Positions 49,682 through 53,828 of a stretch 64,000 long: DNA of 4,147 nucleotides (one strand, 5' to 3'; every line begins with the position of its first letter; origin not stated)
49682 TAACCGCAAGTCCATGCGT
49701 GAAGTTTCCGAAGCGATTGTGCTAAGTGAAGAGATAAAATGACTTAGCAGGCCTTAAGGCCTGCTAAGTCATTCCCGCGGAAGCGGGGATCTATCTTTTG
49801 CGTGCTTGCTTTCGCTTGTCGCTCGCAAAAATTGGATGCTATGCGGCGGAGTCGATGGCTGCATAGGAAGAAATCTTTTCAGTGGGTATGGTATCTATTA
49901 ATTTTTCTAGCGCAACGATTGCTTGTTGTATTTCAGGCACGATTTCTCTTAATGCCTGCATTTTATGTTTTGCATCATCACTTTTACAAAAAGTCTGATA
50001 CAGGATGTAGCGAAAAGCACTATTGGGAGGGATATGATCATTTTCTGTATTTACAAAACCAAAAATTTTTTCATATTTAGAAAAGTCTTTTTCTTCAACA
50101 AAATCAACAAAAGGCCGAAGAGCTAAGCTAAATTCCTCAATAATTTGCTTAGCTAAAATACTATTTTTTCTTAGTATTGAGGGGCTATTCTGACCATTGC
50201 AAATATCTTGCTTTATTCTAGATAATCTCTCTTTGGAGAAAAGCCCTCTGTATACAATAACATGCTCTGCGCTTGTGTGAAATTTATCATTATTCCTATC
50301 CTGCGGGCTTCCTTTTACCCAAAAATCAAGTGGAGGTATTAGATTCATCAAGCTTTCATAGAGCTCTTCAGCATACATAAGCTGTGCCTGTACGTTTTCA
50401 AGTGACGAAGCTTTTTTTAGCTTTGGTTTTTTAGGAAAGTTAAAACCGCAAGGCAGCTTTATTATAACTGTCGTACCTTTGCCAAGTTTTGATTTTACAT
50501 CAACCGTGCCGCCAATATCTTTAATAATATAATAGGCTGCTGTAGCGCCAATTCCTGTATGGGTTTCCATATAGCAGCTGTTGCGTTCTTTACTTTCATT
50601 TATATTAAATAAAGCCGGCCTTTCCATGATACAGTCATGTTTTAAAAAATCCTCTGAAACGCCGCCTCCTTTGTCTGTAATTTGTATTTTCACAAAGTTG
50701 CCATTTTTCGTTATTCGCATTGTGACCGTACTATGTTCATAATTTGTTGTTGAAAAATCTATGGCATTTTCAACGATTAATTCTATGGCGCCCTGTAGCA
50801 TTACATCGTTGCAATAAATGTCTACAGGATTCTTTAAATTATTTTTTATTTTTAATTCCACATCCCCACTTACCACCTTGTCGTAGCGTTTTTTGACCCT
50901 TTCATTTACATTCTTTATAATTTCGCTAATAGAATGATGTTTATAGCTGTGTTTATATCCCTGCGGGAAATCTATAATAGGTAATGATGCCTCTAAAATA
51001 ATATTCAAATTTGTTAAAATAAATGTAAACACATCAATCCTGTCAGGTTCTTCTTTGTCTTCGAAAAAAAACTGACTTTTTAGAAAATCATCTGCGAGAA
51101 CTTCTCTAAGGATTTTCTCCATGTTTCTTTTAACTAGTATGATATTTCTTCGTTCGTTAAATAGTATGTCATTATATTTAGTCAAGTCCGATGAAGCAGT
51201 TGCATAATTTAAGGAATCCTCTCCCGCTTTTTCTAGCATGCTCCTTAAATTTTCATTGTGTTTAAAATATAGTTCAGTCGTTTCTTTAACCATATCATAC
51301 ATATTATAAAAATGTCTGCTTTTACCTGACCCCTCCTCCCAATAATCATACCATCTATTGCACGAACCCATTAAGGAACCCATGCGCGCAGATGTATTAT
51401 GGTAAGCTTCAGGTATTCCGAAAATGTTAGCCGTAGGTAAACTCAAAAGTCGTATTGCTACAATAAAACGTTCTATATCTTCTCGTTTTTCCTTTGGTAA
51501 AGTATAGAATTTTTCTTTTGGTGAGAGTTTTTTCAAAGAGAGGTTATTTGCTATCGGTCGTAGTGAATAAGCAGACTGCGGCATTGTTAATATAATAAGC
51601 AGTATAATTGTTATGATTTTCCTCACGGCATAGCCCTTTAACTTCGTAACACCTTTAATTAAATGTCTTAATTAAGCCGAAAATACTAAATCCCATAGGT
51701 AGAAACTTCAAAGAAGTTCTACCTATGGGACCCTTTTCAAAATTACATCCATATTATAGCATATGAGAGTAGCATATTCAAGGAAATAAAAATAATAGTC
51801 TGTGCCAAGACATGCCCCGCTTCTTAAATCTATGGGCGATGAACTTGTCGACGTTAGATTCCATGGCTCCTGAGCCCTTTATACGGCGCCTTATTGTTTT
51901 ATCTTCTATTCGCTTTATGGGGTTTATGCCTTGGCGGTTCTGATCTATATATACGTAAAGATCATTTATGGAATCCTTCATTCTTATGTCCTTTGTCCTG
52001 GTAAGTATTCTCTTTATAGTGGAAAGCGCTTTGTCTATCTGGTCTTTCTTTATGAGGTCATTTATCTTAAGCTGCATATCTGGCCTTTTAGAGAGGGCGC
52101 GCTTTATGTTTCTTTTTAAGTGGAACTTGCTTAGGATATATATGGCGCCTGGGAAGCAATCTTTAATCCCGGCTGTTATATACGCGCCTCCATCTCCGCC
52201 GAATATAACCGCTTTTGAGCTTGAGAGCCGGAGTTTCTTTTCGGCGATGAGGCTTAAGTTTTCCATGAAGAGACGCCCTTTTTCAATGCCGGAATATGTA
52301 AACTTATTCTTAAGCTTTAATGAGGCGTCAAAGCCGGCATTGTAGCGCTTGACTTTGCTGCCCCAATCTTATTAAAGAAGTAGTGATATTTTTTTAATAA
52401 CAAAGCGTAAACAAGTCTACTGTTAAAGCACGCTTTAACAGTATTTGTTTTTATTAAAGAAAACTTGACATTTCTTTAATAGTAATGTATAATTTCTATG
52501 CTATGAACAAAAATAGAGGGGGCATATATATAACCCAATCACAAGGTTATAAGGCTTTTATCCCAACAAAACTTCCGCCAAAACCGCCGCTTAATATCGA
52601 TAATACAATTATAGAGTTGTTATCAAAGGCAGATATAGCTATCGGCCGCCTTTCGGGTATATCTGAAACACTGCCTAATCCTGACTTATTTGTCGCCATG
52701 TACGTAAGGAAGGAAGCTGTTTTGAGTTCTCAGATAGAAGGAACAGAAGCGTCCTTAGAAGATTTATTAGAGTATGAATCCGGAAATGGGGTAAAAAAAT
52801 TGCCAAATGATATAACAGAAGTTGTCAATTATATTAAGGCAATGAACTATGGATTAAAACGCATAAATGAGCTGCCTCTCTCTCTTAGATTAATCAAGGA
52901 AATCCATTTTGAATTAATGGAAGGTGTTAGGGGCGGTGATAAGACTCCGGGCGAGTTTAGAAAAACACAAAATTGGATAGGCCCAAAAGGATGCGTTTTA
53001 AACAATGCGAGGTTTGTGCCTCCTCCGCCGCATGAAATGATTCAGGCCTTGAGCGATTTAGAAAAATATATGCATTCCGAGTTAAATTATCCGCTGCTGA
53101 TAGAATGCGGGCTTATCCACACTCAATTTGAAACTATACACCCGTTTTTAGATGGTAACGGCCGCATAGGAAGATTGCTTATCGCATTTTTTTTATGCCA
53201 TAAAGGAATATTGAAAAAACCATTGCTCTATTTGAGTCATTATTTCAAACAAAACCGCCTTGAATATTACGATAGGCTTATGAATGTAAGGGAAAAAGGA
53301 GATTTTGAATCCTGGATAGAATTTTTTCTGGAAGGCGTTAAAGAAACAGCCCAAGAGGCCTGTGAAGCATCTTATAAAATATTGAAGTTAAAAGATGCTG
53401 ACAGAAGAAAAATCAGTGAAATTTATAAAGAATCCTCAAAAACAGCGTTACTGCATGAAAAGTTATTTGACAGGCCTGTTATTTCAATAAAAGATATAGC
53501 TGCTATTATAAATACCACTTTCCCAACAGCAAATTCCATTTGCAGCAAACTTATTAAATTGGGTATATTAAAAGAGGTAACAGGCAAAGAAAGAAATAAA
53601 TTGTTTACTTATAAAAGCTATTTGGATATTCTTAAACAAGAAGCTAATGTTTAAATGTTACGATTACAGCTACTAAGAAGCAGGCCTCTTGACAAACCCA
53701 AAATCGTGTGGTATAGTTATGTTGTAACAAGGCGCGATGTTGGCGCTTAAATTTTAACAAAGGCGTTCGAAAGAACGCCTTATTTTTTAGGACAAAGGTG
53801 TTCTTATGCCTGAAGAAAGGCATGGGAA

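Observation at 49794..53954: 4.1-kb island bounded by about 41-bp direct repeats, splitting a GAF-ANTAR regulator from the nitrogen-assimilation cluster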

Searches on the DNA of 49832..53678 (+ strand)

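Call 99: search_dna_similar(query=window:49832-53678:+, collection=plasmids, mode=distant, max_evalue=0.00001, max_rows=10)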
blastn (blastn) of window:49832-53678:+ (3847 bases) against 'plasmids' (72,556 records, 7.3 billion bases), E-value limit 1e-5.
No match.

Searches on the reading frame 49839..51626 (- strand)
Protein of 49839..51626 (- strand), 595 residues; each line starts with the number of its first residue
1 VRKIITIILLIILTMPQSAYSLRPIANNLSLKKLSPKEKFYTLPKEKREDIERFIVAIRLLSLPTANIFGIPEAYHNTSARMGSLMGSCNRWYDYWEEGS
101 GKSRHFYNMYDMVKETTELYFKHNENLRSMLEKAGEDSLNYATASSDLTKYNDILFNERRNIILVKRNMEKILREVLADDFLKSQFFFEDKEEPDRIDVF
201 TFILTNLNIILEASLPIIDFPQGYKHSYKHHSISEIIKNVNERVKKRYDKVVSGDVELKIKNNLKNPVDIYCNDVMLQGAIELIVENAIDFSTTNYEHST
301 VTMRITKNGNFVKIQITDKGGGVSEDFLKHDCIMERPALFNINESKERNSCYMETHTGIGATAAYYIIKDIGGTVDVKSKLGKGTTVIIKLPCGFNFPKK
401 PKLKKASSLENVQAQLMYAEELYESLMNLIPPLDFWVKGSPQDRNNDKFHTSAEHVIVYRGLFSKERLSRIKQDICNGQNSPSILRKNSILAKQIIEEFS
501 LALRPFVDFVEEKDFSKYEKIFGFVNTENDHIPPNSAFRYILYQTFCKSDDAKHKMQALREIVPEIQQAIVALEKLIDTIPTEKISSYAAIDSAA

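Call 8: search_protein_families(library=pfam, proteins=[window:49839-51626:-], max_evalue=0.01)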
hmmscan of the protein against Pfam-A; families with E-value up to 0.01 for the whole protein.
window:49839-51626:- (595 aa): 1 family
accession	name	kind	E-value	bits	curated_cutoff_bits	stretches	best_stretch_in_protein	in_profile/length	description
PF02518.31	HATPase_c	-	4e-12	47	26.4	1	277-392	6-108/111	Histidine kinase-, DNA gyrase B-, and HSP90-like ATPase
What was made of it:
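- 49839..51626 (-): Orphan histidine-kinase-like ATPase gene (longest ORF 595 aa; annotated as 565 aa starting at 51536). AT-rich. HATPase_c 4e-12 (call 8).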

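Call 10: search_protein_families(library=ncbifam, proteins=[window:49839-51626:-], max_evalue=0.01)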
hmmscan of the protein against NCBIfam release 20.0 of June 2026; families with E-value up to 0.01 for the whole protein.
window:49839-51626:- (595 aa): 43 families (the best 25 are shown)
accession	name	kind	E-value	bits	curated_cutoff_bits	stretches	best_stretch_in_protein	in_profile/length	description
NF046044.1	PnpS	equivalog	1.8e-14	53.5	400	1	225-392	239-390/390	two-component system histidine kinase PnpS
NF033092.0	HK_WalK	equivalog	7.2e-12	44.7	725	1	238-393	450-594/594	cell wall metabolism sensor histidine kinase WalK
TIGR02916.1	PEP_his_kin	equivalog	3e-11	42.6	300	1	242-392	550-679/679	XrtA/PEP-CTERM system histidine kinase PrsK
NF047874.1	MASE3_PAS_HK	subfamily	3.1e-11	42.8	560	1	287-406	530-637/655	MASE3 domain-containing sensor histidine kinase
NF041947.1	LuxQ_Vibrio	equivalog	7.4e-11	40.7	1200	1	217-420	527-721/843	quorum-sensing autoinducer 2 sensor kinase/phosphatase LuxQ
NF041735.1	hist_kin_RppB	equivalog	1.1e-10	41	400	1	230-392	290-438/438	two-component system sensor histidine kinase RppB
TIGR02966.1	phoR_proteo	equivalog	1.9e-10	40.3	334.2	1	232-388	190-330/333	phosphate regulon sensor histidine kinase PhoR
NF053867.1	SprKinKinDBac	equivalog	3.1e-10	39.1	775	1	228-393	352-497/500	sporulation kinase KinD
NF007007.0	PRK09470.1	equivalog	4.1e-10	39.2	486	1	256-393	336-459/463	envelope stress sensor histidine kinase CpxA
NF010411.0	PRK13837.1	equivalog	2.2e-09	35.9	647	1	297-403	593-685/828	two-component system VirA-like sensor kinase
NF045900.1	HisKinCpxALeg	equivalog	5.1e-09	35.4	800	1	255-393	322-451/451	two-component system sensor histidine kinase CpxA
NF008312.0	PRK11100.1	equivalog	6.7e-09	35.1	356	1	238-392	333-473/477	two-component system sensor histidine kinase CreC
NF008302.0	PRK11091.1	equivalog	2.2e-08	32.8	838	1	255-396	377-508/779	aerobic respiration two-component sensor histidine kinase ArcB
NF033091.0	HK_VanS_ACDEFG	equivalog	6.4e-08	32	400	1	257-392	170-293/293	vancomycin resistance histidine kinase VanS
NF010076.0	PRK13557.1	subfamily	7.6e-08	31.2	631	1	292-406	302-407/540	histidine kinase famiy protein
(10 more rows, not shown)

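Call 11: search_protein_families(library=padloc, proteins=[window:49839-51626:-], max_evalue=0.01)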
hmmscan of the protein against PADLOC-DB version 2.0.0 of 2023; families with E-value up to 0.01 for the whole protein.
window:49839-51626:- (595 aa): 0 families

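Call 56: find_homologous_proteins(query=window:49842-51626:-, max_evalue=0.00001)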
Query window:49842-51626:- (595 aa): 1 proteins with E <= 0.00001 among 8000 candidates.
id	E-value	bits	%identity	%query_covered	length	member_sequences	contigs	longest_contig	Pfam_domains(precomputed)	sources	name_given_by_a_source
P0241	0.0e+0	1277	100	95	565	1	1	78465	PF02518.32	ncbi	ncbi:MAG: ATP-binding protein [Candidatus Omnitrophota bacterium]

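Call 68: search_protein_representatives(protein=P0241)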
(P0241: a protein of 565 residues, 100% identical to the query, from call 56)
Query: 565 residues. Proteins with E-value up to 0.001 (for the whole library): 2124; up to 1e-10: 22; up to 1e-30: 3. The best 150 are listed.
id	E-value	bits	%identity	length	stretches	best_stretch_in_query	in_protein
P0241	0.0e+00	1278.0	100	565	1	1-565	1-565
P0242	7.1e-38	147.3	29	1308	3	92-366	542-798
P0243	1.2e-32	130.1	34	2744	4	127-364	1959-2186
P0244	1.9e-21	93.1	34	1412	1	168-371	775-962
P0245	1.8e-20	89.9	44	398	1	245-371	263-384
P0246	3.3e-17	79.1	36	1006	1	219-370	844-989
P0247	1.1e-16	77.3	30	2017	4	239-365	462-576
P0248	2.6e-16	76.1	40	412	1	221-364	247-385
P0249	3.9e-16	75.5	34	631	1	153-364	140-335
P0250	6.4e-16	74.8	42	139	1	229-372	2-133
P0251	1.7e-15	73.4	39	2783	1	220-374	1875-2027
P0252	5.4e-15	71.8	36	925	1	233-397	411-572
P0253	6.8e-15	71.5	39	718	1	180-366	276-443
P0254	7.9e-14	67.9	35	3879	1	228-372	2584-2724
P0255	2.0e-13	66.6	37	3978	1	230-366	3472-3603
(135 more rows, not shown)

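Call 90: search_solved_structures(query=P0241, max_evalue=0.01)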
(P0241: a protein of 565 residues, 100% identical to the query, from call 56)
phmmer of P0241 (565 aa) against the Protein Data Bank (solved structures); distinct sequences matched with E-value up to 0.01: 12.
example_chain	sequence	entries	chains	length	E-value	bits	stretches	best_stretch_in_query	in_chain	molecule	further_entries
6paj_A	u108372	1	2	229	1.1e-06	31.1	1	235-362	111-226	Sensor protein SrrB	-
9jfj_A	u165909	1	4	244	0.0002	23.6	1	266-365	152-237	Sensor histidine kinase ZraS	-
5c93_A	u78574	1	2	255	0.00032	23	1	250-363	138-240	Histidine kinase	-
4u7n_A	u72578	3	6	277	0.00038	22.7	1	250-363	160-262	Histidine protein kinase sensor protein | Histidine kinase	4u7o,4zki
3d36_A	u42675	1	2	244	0.0051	19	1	326-365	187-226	Sporulation kinase B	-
6rh7_A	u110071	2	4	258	0.0054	18.9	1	219-362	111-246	Sensor histidine kinase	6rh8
2c2a_A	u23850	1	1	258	0.0054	18.9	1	219-362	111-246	SENSOR HISTIDINE KINASE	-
3dge_A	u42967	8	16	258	0.0054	18.9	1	219-362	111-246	Sensor protein | Histidine kinase | Sensor histidine kinase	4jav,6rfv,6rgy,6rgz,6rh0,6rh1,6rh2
6azr_A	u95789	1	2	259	0.0055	18.9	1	219-362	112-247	Sensor histidine kinase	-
5uht_A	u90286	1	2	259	0.0055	18.9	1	219-362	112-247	Sensor histidine kinase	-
4jas_A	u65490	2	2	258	0.0057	18.8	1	219-362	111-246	Histidine kinase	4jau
4dgw_B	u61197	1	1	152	0.0099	18.1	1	81-167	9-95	Pre-mRNA-splicing factor PRP21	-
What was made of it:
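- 49839..51626 (-): PDB hits are CA domains of sensor kinases (call 90).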

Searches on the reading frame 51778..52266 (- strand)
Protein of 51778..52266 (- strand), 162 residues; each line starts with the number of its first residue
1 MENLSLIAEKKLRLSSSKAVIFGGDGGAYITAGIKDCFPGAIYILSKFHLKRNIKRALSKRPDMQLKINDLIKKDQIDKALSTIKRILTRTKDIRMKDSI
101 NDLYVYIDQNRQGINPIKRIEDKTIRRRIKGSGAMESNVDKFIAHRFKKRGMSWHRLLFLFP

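Call 8: search_protein_families(library=pfam, proteins=[window:51778-52266:-], max_evalue=0.01)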
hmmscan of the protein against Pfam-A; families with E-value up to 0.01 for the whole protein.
window:51778-52266:- (162 aa): 1 family
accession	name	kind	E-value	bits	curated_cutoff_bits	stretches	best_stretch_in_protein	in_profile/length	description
PF06782.17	UPF0236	-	2.3e-17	63.4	24.3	1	9-156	225-372/400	Uncharacterised protein family (UPF0236)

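Call 10: search_protein_families(library=ncbifam, proteins=[window:51778-52266:-], max_evalue=0.01)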
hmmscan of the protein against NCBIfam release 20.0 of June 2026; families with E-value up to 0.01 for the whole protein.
window:51778-52266:- (162 aa): 4 families
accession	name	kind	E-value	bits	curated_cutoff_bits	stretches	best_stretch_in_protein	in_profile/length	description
NF033529.1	transpos_ISLre2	equivalog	2.6e-25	89.5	200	1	8-155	162-304/382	ISLre2 family transposase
NF046004.1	ICE_Mbov_0401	equivalog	3.6e-09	36.3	162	1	13-118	202-322/369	Mbov_0401 family ICE element transposase-like protein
NF033572.1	transpos_ISKra4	equivalog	9.9e-07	28.2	205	1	11-155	251-403/422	ISKra4 family transposase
NF033543.2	transpos_IS256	equivalog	3.3e-05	23.1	150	1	21-151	189-318/338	IS256 family transposase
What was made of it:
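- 51778..52266 (-): Fragment of an ISLre2-family (UPF0236) DDE transposase gene, truncated at both ends. Pfam UPF0236 2.3e-17 (calls 8, 10).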

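Call 11: search_protein_families(library=padloc, proteins=[window:51778-52266:-], max_evalue=0.01)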
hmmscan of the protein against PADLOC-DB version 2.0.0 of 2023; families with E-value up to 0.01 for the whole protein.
window:51778-52266:- (162 aa): 0 families
